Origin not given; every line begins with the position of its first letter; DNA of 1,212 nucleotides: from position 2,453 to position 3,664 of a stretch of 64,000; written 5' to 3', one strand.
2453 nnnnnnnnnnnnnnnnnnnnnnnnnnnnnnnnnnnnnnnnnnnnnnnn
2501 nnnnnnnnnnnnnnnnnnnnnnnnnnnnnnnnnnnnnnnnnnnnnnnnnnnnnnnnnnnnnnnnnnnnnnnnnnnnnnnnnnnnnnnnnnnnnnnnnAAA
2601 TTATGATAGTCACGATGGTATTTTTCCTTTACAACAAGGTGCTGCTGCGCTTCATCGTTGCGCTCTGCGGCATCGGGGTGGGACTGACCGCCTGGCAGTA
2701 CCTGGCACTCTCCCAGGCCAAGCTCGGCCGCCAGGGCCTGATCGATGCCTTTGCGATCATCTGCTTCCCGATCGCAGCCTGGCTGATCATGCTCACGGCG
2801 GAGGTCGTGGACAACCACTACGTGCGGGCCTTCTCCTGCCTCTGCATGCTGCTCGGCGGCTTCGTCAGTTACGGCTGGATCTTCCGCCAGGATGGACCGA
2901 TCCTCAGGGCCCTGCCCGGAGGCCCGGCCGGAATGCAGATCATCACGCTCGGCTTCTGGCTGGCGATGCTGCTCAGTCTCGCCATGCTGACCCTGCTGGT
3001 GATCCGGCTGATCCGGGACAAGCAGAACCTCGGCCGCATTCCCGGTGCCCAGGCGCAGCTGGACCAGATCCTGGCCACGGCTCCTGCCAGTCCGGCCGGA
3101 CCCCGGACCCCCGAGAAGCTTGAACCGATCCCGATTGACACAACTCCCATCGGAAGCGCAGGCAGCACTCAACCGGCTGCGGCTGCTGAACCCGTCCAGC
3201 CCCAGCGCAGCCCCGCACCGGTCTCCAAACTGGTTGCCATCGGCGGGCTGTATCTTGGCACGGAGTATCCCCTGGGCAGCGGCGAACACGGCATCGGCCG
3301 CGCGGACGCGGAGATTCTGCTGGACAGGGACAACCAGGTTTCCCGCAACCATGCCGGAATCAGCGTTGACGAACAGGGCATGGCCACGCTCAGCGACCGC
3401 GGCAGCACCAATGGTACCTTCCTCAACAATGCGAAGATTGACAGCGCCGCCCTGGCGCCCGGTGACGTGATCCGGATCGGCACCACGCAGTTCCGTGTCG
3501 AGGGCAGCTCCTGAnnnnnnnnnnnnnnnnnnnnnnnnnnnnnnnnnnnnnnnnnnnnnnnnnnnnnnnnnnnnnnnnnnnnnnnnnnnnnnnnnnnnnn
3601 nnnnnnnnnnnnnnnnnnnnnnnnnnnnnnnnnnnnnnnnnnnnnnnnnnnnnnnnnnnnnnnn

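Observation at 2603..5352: Translationally coupled FHA-membrane / VWA-FHA-FHA gene pair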

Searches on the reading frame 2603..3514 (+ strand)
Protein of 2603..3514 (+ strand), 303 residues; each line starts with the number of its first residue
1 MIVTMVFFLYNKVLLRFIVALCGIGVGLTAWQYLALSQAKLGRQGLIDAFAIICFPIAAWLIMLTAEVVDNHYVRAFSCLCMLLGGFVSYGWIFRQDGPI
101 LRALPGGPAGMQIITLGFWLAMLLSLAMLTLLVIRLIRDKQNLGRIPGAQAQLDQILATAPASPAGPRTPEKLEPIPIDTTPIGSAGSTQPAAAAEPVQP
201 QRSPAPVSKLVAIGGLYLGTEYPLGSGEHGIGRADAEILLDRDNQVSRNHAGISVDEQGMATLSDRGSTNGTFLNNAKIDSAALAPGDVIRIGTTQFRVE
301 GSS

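Call 6: search_protein_families(library=pfam, proteins=[window:2603-3514:+], max_evalue=0.01)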
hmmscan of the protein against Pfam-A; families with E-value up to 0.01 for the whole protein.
window:2603-3514:+ (303 aa): 2 families
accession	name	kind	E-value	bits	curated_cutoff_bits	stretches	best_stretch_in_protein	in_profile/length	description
PF00498.31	FHA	-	7e-16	58.9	20.7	1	231-293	3-67/67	FHA domain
PF16697.10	Yop-YscD_cpl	-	1.1e-13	51.7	33.2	1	215-299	5-90/94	Inner membrane component of T3SS, cytoplasmic domain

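Call 20: find_homologous_proteins(query=window:2603-3514:+)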
Query window:2603-3514:+ (303 aa): 101 proteins with E <= 0.001 among 8000 candidates.
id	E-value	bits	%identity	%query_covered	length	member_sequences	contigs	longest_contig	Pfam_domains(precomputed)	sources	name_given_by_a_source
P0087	7.5e-194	661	100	99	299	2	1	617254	PF00498.32,PF16697.11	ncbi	ncbi:MAG: FHA domain-containing protein [bacterium]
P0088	1.2e-134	466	71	100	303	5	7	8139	PF00498.32,PF16697.11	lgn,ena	-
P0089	4.7e-127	442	69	100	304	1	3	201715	PF00498.32,PF16697.11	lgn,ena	-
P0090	2.7e-126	439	68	100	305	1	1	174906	PF00498.32,PF16697.11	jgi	jgi:hypothetical protein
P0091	9.5e-118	411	64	99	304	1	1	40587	PF00498.32,PF16697.11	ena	-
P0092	9.0e-100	352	56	98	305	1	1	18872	PF00498.32,PF16697.11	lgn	-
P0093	1.0e-97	345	56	99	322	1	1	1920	PF00498.32,PF16697.11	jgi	jgi:hypothetical protein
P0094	4.0e-96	340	56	98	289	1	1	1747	PF00498.32,PF16697.11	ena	-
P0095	4.0e-96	340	53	98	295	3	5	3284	PF00498.32,PF16697.11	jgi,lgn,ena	-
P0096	4.9e-96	340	54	98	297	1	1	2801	PF00498.32,PF16697.11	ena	-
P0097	5.0e-96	340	54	98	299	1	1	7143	PF00498.32,PF16697.11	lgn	-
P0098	1.6e-95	338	55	98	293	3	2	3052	PF00498.32,PF16697.11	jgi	-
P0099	5.5e-95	336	56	98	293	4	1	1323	PF00498.32,PF16697.11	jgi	jgi:hypothetical protein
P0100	6.4e-95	336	55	98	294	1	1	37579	PF00498.32,PF16697.11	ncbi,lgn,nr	ncbi:FHA domain-containing protein [bacterium]|nr:FHA domain-containing protein [bacterium]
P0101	7.4e-95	336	56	98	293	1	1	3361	PF00498.32,PF16697.11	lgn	-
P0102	4.9e-94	333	55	98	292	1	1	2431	PF00498.32,PF16697.11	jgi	jgi:hypothetical protein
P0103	2.7e-93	331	55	98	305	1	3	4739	PF00498.32,PF16697.11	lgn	-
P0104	6.6e-93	329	54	98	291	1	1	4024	PF00498.32,PF16697.11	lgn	-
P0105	1.0e-92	329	53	98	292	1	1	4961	PF00498.32,PF16697.11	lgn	-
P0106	1.3e-92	329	53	98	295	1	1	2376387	PF00498.32,PF16697.11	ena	-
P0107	1.4e-92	328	55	98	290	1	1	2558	PF00498.32,PF16697.11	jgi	-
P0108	1.8e-91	325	55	98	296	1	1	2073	PF00498.32,PF16697.11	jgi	jgi:hypothetical protein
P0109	5.5e-91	323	54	98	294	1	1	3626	PF00498.32,PF16697.11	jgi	jgi:hypothetical protein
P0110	5.0e-90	320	53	98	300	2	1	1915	PF00498.32,PF16697.11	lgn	-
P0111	3.4e-89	317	55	98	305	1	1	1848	PF00498.32,PF16697.11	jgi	jgi:FHA domain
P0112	6.3e-87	310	53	98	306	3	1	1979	PF00498.32,PF16697.11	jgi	jgi:hypothetical protein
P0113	2.9e-85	304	50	98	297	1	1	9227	PF00498.32,PF16697.11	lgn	-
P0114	5.8e-85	303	52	98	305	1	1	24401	PF00498.32,PF16697.11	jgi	jgi:hypothetical protein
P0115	7.5e-85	303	52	98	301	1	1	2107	PF00498.32,PF16697.11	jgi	jgi:hypothetical protein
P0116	3.0e-84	301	54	98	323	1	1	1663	PF00498.32,PF16697.11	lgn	-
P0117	1.3e-83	299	53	98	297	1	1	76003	PF00498.32,PF16697.11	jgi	jgi:hypothetical protein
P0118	7.4e-83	296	51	98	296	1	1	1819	PF00498.32,PF16697.11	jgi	jgi:MFS family permease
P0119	1.8e-82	295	52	98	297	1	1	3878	PF00498.32,PF16697.11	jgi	jgi:hypothetical protein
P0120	3.3e-81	291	49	98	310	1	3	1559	PF00498.32,PF16697.11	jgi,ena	-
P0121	6.5e-81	290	50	98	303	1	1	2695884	PF00498.32,PF16697.11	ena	-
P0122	9.9e-81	289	49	98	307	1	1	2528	PF00498.32,PF16697.11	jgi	jgi:hypothetical protein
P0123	1.7e-80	289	48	98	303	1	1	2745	PF00498.32,PF16697.11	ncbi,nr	ncbi:MAG: FHA domain-containing protein [bacterium]|nr:FHA domain-containing protein [bacterium]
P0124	4.1e-80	287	50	98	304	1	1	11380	PF00498.32,PF16697.11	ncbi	-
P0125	5.5e-80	287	52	92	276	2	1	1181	PF00498.32,PF16697.11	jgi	-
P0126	4.8e-79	284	50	98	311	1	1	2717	PF00498.32,PF16697.11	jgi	jgi:hypothetical protein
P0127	2.7e-78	281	48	98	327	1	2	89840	PF00498.32,PF16697.11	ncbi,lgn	-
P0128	9.0e-71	257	52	83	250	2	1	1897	PF00498.32,PF16697.11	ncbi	-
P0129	3.1e-70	255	52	83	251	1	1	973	PF00498.32,PF16697.11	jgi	jgi:hypothetical protein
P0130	7.3e-65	237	45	98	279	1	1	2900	PF00498.32,PF16697.11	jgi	jgi:hypothetical protein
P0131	1.9e-63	233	52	79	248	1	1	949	PF00498.32,PF16697.11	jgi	jgi:hypothetical protein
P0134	4.8e-37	146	52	50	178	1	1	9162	PF00498.32,PF16697.11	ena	-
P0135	4.4e-13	67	42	27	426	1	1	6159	PF00498.32,PF16697.11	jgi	jgi:pSer/pThr/pTyr-binding forkhead associated (FHA) protein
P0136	7.1e-13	67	38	27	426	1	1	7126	PF00498.32,PF16697.11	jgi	jgi:pSer/pThr/pTyr-binding forkhead associated (FHA) protein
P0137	8.5e-13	66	39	30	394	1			PF13240.12,PF00498.32,PF16697.11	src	-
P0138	2.4e-12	65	44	27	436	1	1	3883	PF00498.32,PF16697.11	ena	-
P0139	2.6e-12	65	51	27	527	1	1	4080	PF00498.32,PF00005.34,PF16697.11,PF13304.13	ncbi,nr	ncbi:MAG: modulated efflux pump with fused ATPase and integral rane subunit, partial [Myxococcaceae 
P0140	1.4e-10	59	44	27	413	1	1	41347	PF00498.32,PF16697.11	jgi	jgi:pSer/pThr/pTyr-binding forkhead associated (FHA) protein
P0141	6.4e-10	57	42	32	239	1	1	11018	PF00498.32,PF16697.11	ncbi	-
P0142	1.3e-9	56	35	35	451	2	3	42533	PF00498.32,PF16697.11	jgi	jgi:pSer/pThr/pTyr-binding forkhead associated (FHA) protein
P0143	1.6e-9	56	41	30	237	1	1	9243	PF00498.32,PF16697.11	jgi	jgi:hypothetical protein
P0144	1.7e-9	56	43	27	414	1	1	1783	PF00498.32,PF16697.11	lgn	-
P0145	4.9e-9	54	36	34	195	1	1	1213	PF00498.32,PF16697.11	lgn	-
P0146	5.7e-9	54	43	22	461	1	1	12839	PF00498.32,PF16697.11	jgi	jgi:pSer/pThr/pTyr-binding forkhead associated (FHA) protein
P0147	8.3e-9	53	40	35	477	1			PF00498.32,PF16697.11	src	-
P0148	1.3e-8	53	40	27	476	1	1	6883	PF00498.32,PF16697.11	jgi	jgi:pSer/pThr/pTyr-binding forkhead associated (FHA) protein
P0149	1.7e-8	52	33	38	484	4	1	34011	PF00498.32,PF16697.11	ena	-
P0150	2.5e-8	52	41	38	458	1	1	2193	PF00498.32,PF16697.11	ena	-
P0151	3.4e-8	51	36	37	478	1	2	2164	PF00498.32,PF16697.11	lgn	-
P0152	3.9e-8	51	39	23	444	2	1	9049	PF00498.32,PF16697.11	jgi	-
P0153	4.7e-8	51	40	37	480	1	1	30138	PF00498.32,PF16697.11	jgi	jgi:pSer/pThr/pTyr-binding forkhead associated (FHA) protein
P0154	7.7e-8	50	35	31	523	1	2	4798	PF00498.32,PF16697.11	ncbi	-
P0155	9.2e-8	50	38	38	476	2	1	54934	PF00498.32,PF16697.11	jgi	-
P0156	1.1e-7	50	40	30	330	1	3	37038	PF00498.32,PF16697.11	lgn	-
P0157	1.5e-7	49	41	22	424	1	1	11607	PF00498.32,PF16697.11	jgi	jgi:pSer/pThr/pTyr-binding forkhead associated (FHA) protein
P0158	1.8e-7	49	33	43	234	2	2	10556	PF00498.32,PF16697.11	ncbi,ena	-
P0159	2.3e-7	49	37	27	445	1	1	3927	PF00498.32,PF16697.11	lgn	-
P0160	2.4e-7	49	33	32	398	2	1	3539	PF00498.32,PF16697.11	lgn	-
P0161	2.7e-7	48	40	30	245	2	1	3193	PF00498.32,PF16697.11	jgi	jgi:hypothetical protein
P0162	3.8e-7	48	32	46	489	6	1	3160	PF00498.32,PF16697.11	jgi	-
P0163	4.6e-7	48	46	23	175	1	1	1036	PF00498.32,PF16697.11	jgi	-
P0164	1.3e-6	46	36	35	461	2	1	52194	PF00158.33,PF07724.21,PF00498.32,PF25601.2,PF02954.26,PF16697.11,PF14532.13,PF07728.21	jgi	jgi:DNA-binding NtrC family response regulator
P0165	1.5e-6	46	40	31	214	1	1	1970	PF00498.32,PF16697.11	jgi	jgi:hypothetical protein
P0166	1.5e-6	46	47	23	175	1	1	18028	PF00498.32,PF16697.11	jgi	jgi:hypothetical protein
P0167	1.6e-6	46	38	32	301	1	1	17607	PF00498.32,PF16697.11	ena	-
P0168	2.0e-6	46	49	23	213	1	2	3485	PF00498.32,PF16697.11,PF12401.14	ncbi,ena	-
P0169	3.3e-6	45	35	35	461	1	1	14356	PF00158.33,PF07724.21,PF00498.32,PF25601.2,PF02954.26,PF16697.11,PF14532.13,PF07728.21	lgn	-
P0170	4.0e-6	45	37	26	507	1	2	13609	PF00498.32,PF16697.11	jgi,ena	-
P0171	5.7e-6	44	33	46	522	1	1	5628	PF00498.32,PF16697.11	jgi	jgi:pSer/pThr/pTyr-binding forkhead associated (FHA) protein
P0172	1.3e-5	43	40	27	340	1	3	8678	PF18221.7,PF00498.32,PF16697.11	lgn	-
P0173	1.8e-5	42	49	23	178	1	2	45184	PF00498.32,PF16697.11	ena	-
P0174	1.9e-5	42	39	36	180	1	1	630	PF00498.32,PF16697.11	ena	-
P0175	3.5e-5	41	37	37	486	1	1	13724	PF00498.32,PF00005.34,PF16697.11,PF13304.13,PF13191.13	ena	-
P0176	7.2e-5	40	39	29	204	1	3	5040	PF00498.32,PF13719.11,PF13717.12,PF16697.11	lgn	-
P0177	1.1e-4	40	35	32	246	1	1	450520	PF00498.32,PF16697.11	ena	-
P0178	1.8e-4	39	48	21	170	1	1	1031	PF00498.32,PF16697.11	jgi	jgi:pSer/pThr/pTyr-binding forkhead associated (FHA) protein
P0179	2.2e-4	39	37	34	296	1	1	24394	PF00498.32,PF16697.11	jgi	-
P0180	2.2e-4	39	32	31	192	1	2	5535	PF00498.32,PF16697.11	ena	-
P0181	2.4e-4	39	36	27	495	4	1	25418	PF00498.32,PF16697.11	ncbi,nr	ncbi:MAG TPA: FHA domain-containing protein [Vicinamibacteria bacterium]|nr:FHA domain-containing pr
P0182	3.1e-4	38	39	30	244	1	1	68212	PF00498.32,PF16697.11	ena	-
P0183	3.9e-4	38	47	19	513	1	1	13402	PF00498.32,PF00092.35,PF13519.13,PF16697.11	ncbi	-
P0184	4.4e-4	38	34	30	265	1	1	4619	PF00498.32,PF16697.11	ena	-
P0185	5.6e-4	37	33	30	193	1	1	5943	PF00498.32,PF16697.11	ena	-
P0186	8.2e-4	37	43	27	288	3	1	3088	PF00498.32,PF16697.11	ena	-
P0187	9.3e-4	37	39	31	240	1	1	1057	PF00498.32,PF16697.11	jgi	jgi:pSer/pThr/pTyr-binding forkhead associated (FHA) protein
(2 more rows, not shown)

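Call 32: search_protein_families(library=ncbifam, proteins=[window:2603-3514:+], max_evalue=0.01)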
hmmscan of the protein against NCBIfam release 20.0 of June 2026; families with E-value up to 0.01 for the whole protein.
window:2603-3514:+ (303 aa): 5 families
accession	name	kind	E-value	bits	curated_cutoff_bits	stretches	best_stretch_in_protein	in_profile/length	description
NF049868.1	FhaB_Rv0019c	equivalog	5.9e-17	62.2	125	1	190-298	49-157/158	FHA domain-containing protein FhaB/FipA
NF052573.1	HisKinEspAMyxo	equivalog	9.9e-14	50.3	1400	1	218-296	37-115/755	serine histidine kinase EspA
NF033760.1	gliding_GltG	equivalog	3.5e-11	42.4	650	1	231-301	28-98/650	adventurous gliding motility protein GltG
NF041660.2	oxygluDhInhib_OdhI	equivalog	8.7e-11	41.8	200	1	198-294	27-122/130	oxoglutarate dehydrogenase inhibitor Odhl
TIGR03354.1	VI_FHA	hypoth_equivalog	0.00012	22.1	120.25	1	223-300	20-102/420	type VI secretion system-associated FHA domain protein TagH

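Call 41: predict_structure(alignment_id=A2)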
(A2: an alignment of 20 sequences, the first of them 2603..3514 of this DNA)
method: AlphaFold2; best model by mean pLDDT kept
length: 303 residues; sequences in the alignment: 20
mean_pLDDT: 82.9   pTM: 0.47
mean pLDDT of the five models: 82.9, 81.6, 81.4, 80.2, 80.1
residues with pLDDT >= 90: 202; 70-90: 32; 50-70: 27; < 50: 42
segments of 3 or more residues with pLDDT < 50: 160-170, 172-178, 180-198
pLDDT, mean of each block of 10 residues (from residue 1): 61 90 97 96 94 96 94 93 96 96 96 97 95 85 58 50 40 45 35 44 87 93 95 93 92 94 92 94 95 95 76
secondary structure, 60 per line:
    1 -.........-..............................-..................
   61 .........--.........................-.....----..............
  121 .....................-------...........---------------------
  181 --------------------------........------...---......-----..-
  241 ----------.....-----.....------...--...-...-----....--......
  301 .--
elements in order: H2-10 H12-41 H43-69 H72-96 H98-102 H107-141 H149-159 E207-214 E221-223 E227-232 E251-255 E261-265 E272-274 E277-279 E281-283 E289-292 E295-301

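Call 57: find_encoding_contigs(protein=P0183, flank=8000, max_places=2)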
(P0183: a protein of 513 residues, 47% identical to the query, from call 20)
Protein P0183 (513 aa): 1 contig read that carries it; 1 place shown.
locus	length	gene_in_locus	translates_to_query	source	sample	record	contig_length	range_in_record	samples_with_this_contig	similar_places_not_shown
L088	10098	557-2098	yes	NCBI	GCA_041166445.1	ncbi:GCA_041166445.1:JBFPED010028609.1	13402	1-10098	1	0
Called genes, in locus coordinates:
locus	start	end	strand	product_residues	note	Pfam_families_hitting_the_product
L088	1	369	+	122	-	?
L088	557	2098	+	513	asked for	PF00092:VWA, PF13519:VWA_2, PF16697:Yop-YscD_cpl, PF00498:FHA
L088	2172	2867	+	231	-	PF16697:Yop-YscD_cpl (weak), PF00498:FHA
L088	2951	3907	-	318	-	-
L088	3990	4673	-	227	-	-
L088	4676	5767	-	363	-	-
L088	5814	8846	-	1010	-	-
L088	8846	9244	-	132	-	PF04965:GPW_gp25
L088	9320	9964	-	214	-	PF04717:Phage_base_V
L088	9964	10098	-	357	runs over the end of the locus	PF05954:Phage_GPD (weak), PF24032:YQBQ (faint)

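Call 71: search_protein_families(library=padloc, proteins=[window:2603-3514:+], max_evalue=0.001)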
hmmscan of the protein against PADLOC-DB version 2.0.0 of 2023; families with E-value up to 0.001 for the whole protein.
window:2603-3514:+ (303 aa): 0 families
